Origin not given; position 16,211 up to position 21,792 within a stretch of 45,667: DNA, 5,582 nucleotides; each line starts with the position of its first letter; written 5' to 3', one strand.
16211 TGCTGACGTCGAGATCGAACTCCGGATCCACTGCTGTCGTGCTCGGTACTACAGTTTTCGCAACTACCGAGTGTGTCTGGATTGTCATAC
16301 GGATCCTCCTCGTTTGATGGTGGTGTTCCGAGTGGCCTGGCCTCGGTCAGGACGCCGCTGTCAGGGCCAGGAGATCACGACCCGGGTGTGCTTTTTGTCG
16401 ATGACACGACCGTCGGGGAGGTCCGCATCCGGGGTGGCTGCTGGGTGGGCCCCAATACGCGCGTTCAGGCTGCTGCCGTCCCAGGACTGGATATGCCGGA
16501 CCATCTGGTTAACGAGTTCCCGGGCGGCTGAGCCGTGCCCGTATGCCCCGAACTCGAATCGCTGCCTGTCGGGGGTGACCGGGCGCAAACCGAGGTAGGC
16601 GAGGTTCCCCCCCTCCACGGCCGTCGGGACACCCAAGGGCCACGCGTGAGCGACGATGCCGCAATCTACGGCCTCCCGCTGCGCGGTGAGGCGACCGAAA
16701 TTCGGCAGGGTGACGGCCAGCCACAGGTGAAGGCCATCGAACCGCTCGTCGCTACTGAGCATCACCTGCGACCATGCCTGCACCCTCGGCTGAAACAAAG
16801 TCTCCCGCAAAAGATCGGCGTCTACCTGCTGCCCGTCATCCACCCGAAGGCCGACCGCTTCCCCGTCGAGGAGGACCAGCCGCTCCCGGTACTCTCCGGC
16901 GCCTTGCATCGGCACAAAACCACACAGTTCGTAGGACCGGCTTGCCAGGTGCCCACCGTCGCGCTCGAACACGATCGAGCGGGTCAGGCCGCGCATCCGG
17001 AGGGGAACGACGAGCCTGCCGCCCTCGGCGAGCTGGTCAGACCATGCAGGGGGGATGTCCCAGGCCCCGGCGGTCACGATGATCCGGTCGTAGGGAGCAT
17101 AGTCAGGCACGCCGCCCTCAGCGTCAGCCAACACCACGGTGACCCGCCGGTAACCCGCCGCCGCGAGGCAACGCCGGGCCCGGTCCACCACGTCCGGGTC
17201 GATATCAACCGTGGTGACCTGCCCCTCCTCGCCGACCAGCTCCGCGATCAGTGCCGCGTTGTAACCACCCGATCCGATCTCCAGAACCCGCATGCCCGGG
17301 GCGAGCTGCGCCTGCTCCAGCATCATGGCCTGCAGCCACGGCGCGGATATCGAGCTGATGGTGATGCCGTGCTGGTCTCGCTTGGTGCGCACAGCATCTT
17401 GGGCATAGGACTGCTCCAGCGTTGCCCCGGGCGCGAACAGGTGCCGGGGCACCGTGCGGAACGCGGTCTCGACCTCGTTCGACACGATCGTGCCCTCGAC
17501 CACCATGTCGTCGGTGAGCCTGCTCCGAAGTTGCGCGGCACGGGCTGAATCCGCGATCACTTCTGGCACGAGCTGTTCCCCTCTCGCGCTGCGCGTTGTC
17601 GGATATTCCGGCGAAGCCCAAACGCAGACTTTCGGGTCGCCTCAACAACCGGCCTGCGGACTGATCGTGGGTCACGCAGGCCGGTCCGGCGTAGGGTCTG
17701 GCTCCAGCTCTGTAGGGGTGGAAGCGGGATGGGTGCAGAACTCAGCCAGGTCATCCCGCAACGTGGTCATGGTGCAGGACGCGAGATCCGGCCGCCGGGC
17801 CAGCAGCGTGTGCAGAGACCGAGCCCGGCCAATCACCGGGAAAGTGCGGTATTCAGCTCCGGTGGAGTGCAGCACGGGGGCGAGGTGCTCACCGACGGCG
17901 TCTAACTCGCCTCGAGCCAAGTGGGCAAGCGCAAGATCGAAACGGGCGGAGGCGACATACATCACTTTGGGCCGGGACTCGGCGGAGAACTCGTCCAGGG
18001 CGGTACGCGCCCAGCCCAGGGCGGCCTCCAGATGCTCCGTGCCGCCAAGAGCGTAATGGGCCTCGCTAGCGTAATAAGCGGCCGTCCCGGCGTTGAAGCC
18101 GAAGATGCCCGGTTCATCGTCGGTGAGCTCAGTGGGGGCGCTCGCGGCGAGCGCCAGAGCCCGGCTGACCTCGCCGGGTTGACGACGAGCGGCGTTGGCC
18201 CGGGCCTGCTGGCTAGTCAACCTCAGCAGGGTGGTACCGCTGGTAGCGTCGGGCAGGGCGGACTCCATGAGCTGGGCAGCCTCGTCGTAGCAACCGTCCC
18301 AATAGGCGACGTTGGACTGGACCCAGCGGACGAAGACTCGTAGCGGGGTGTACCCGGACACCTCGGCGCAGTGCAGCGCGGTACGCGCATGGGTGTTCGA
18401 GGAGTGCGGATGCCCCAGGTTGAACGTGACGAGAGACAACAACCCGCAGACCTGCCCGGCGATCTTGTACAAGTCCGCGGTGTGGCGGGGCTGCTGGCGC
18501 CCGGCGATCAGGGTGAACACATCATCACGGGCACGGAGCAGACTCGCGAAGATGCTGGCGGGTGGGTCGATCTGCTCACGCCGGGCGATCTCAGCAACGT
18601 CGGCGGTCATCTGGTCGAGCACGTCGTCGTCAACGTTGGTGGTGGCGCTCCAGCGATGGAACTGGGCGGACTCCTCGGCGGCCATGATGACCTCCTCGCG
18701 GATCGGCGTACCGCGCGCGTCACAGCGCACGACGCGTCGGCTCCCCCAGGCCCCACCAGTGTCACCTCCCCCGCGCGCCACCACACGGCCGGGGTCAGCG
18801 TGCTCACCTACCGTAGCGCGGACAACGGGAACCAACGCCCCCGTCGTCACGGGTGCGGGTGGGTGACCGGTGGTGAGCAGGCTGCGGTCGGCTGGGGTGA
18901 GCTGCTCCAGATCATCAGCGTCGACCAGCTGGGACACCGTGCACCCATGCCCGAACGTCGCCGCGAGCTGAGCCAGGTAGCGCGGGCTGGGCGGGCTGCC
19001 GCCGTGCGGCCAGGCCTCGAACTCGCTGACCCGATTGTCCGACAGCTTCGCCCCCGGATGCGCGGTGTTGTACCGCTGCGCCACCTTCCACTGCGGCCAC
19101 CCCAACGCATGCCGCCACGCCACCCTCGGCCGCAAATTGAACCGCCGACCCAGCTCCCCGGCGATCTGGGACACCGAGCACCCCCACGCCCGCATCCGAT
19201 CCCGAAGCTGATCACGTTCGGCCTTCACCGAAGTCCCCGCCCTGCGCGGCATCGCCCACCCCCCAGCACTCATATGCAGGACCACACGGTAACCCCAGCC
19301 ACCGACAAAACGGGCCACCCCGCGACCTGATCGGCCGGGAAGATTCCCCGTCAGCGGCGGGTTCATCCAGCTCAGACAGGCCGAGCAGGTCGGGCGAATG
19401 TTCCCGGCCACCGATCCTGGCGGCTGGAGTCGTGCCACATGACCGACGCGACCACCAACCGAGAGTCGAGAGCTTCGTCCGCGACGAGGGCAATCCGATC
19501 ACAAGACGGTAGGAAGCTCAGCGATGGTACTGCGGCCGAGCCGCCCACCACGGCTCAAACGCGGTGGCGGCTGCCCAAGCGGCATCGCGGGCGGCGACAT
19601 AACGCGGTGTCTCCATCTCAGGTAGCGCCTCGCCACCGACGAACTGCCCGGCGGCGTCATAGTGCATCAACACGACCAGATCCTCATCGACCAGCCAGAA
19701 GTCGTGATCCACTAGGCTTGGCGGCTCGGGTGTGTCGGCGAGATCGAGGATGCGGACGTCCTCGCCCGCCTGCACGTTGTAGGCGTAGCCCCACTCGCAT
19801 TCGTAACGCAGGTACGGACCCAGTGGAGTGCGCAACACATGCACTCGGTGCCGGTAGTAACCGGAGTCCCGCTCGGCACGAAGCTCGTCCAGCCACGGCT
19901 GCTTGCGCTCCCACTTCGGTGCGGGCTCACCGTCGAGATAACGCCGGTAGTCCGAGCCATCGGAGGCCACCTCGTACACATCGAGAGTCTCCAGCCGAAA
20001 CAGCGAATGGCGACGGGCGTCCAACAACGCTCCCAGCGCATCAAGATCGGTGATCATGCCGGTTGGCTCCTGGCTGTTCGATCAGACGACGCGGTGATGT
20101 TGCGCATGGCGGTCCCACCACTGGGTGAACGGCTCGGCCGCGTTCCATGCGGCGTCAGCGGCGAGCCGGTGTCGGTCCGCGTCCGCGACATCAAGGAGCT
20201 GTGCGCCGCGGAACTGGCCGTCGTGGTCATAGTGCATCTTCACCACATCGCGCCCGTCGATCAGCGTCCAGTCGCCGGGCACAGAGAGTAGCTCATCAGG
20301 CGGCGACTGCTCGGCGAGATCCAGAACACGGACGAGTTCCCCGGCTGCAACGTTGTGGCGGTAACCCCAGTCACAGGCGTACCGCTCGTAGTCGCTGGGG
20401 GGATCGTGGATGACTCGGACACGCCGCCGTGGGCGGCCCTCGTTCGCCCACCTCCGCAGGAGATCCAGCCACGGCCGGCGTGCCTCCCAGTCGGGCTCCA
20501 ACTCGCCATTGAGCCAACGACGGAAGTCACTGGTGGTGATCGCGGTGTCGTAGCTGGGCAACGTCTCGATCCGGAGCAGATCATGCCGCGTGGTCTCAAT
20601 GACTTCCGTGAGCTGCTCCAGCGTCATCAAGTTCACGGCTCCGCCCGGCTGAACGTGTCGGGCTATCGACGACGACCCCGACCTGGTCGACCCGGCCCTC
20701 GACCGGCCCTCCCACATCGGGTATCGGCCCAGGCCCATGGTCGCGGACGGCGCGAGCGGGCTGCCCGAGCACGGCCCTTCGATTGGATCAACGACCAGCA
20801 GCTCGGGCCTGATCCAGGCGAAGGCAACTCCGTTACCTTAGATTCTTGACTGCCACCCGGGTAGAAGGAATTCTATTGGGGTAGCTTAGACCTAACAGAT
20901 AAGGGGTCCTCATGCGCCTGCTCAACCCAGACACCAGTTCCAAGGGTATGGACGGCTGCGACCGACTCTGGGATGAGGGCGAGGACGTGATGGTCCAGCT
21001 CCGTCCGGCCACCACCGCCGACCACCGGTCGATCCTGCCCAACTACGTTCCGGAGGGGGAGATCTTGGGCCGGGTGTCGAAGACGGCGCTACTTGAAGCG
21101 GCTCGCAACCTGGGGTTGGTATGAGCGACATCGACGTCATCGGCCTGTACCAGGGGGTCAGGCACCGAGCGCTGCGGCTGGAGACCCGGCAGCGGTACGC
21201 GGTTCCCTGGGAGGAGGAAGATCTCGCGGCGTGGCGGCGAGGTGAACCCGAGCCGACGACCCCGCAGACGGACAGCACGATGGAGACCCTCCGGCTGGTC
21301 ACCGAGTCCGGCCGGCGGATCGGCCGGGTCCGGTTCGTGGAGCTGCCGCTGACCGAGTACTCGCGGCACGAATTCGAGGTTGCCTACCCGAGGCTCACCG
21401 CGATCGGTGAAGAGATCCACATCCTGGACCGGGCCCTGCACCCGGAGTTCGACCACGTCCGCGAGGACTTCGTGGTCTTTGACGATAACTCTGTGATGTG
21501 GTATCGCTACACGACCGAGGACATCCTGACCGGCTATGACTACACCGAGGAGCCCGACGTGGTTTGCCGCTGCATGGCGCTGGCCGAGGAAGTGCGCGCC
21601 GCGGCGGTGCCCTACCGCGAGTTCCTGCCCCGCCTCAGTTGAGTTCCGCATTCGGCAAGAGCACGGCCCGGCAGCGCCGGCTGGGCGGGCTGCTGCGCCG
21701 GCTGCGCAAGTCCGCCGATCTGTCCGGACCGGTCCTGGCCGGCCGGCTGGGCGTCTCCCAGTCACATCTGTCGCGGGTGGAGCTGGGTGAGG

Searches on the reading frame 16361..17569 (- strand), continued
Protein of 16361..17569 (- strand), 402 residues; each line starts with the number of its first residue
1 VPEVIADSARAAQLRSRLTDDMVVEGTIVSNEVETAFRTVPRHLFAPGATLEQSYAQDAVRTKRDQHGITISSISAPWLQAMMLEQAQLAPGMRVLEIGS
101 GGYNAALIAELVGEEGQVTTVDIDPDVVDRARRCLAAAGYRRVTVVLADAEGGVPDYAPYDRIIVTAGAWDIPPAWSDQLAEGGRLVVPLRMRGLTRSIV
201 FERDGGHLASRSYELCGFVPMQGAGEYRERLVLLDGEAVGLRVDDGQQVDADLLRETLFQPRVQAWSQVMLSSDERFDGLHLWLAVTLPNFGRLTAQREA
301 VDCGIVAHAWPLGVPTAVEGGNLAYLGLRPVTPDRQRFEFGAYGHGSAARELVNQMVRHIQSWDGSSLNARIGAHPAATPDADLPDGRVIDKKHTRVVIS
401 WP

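Call 85: search_protein_families(library=ncbifam, proteins=[L125:7035-8525:+, L125:17599-20454:+, L004:13456-14316:+], max_evalue=0.001)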
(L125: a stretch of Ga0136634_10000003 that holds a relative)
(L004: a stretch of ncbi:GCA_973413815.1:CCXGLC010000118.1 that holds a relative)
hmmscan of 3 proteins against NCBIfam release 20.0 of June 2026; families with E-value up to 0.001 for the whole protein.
L125:7035-8525:+ (496 aa): 6 families
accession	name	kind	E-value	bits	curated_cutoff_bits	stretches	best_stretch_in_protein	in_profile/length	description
TIGR03070.1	couple_hipB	subfamily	1.3e-11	44.3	71.65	1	107-160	6-58/58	type II toxin-antitoxin system Y4mF family antitoxin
NF041951.1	phage_RstR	subfamily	1.2e-07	32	80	1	104-165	3-63/108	RstR family transcriptional repressor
NF006015.0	PRK08154.1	subfamily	3e-07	29.9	204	1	101-185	28-106/314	anaerobic benzoate catabolism transcriptional regulator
NF010465.0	PRK13890.1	equivalog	5.6e-05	23.2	96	1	106-163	8-64/121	conjugal transfer protein TrbA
NF046032.1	TransRegSlrRBacil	equivalog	0.00026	21.1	250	1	112-182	10-80/149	HTH-type transcriptional regulator SlrR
NF007408.0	PRK09943.1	equivalog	0.00062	19.4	211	0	105-162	9-65/185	HTH-type transcriptional regulator PuuR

L125:17599-20454:+ (951 aa): 0 families

L004:13456-14316:+ (286 aa): 0 families

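Call 97: find_related_loci(query=A2, collection=viral_contigs, flank=10000)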
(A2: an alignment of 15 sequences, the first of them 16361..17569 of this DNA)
Query A2 (402 aa) in viral_contigs; peptide patterns used: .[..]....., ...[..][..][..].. (x = any residue, [..] = any of these).
21 stretches matched a pattern; 1 encode a relative of the query (tblastn E <= 1e-3); 1 distinct loci.
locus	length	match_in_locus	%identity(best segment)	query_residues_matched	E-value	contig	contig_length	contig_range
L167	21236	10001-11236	49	1-402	5e-119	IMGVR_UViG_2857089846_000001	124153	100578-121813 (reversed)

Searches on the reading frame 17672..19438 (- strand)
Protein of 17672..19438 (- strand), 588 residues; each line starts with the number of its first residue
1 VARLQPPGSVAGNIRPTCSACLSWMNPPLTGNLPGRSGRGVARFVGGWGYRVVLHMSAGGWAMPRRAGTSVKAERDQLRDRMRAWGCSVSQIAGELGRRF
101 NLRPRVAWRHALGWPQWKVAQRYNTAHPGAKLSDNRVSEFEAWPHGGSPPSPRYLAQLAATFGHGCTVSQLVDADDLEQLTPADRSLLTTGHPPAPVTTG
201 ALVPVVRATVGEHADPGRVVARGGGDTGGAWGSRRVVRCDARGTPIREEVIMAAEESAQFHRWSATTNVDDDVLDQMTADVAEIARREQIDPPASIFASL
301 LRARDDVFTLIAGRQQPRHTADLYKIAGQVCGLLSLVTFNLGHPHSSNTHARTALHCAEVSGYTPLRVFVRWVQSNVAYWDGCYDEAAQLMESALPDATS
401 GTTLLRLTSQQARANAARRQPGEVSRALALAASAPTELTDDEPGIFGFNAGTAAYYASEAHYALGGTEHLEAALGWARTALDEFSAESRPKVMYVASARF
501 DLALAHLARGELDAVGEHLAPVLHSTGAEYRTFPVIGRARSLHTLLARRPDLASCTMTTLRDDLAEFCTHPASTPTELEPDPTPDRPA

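Call 5: search_protein_families(library=pfam, proteins=[window:17672-19438:-], max_evalue=0.01)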
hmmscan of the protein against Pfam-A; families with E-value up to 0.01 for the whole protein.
window:17672-19438:- (588 aa): 0 families

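Call 34: search_protein_families(library=padloc, proteins=[window:17672-19438:-], max_evalue=0.001)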
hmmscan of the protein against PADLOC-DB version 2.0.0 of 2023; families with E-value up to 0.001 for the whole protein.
window:17672-19438:- (588 aa): 0 families

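Call 35: search_protein_families(library=ncbifam, proteins=[window:17672-19438:-], max_evalue=0.001)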
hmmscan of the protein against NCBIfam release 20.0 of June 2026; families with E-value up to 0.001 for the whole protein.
window:17672-19438:- (588 aa): 1 family
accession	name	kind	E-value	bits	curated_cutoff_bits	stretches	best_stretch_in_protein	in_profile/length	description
NF053720.1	NsdA_fam_reg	subfamily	1.3e-23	84.3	75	1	107-549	5-420/432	NsdA family TPR-like regulatory protein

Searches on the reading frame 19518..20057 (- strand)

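Call 5: search_protein_families(library=pfam, proteins=[window:19518-20057:-], max_evalue=0.01)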
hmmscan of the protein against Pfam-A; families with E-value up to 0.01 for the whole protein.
window:19518-20057:- (179 aa): 1 family
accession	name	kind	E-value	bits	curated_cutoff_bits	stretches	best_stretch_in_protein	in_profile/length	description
PF21806.3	DUF6879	-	9.8e-45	152.4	23.9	1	8-171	3-166/167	Family of unknown function (DUF6879)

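Call 34: search_protein_families(library=padloc, proteins=[window:19518-20057:-], max_evalue=0.001)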
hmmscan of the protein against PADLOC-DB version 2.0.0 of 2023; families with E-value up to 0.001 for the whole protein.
window:19518-20057:- (179 aa): 0 families

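Call 85: search_protein_families(library=ncbifam, proteins=[window:19518-20057:-], max_evalue=0.001)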
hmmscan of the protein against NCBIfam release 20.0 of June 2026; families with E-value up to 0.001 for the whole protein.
window:19518-20057:- (179 aa): 0 families

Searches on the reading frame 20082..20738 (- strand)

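Call 5: search_protein_families(library=pfam, proteins=[window:20082-20738:-], max_evalue=0.01)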
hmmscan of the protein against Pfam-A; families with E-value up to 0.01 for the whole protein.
window:20082-20738:- (218 aa): 1 family
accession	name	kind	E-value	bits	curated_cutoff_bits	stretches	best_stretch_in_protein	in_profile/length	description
PF21806.3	DUF6879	-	2.6e-39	134.8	23.9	1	42-208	2-166/167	Family of unknown function (DUF6879)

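Call 34: search_protein_families(library=padloc, proteins=[window:20082-20738:-], max_evalue=0.001)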
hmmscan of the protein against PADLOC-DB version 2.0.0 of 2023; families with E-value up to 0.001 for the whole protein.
window:20082-20738:- (218 aa): 0 families

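Call 85: search_protein_families(library=ncbifam, proteins=[window:20082-20738:-], max_evalue=0.001)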
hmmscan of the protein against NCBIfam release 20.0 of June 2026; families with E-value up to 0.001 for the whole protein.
window:20082-20738:- (218 aa): 0 families

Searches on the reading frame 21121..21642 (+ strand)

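Call 5: search_protein_families(library=pfam, proteins=[window:21121-21642:+], max_evalue=0.01)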
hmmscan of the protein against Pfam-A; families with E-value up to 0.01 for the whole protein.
window:21121-21642:+ (173 aa): 1 family
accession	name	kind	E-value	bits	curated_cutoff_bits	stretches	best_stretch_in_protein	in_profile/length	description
PF21806.3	DUF6879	-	6.2e-41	140.1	23.9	1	9-169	6-166/167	Family of unknown function (DUF6879)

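Call 34: search_protein_families(library=padloc, proteins=[window:21121-21642:+], max_evalue=0.001)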
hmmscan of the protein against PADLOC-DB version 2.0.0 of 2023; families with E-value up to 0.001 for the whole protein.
window:21121-21642:+ (173 aa): 0 families

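Call 85: search_protein_families(library=ncbifam, proteins=[window:21121-21642:+], max_evalue=0.001)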
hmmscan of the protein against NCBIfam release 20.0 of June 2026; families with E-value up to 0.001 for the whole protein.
window:21121-21642:+ (173 aa): 0 families
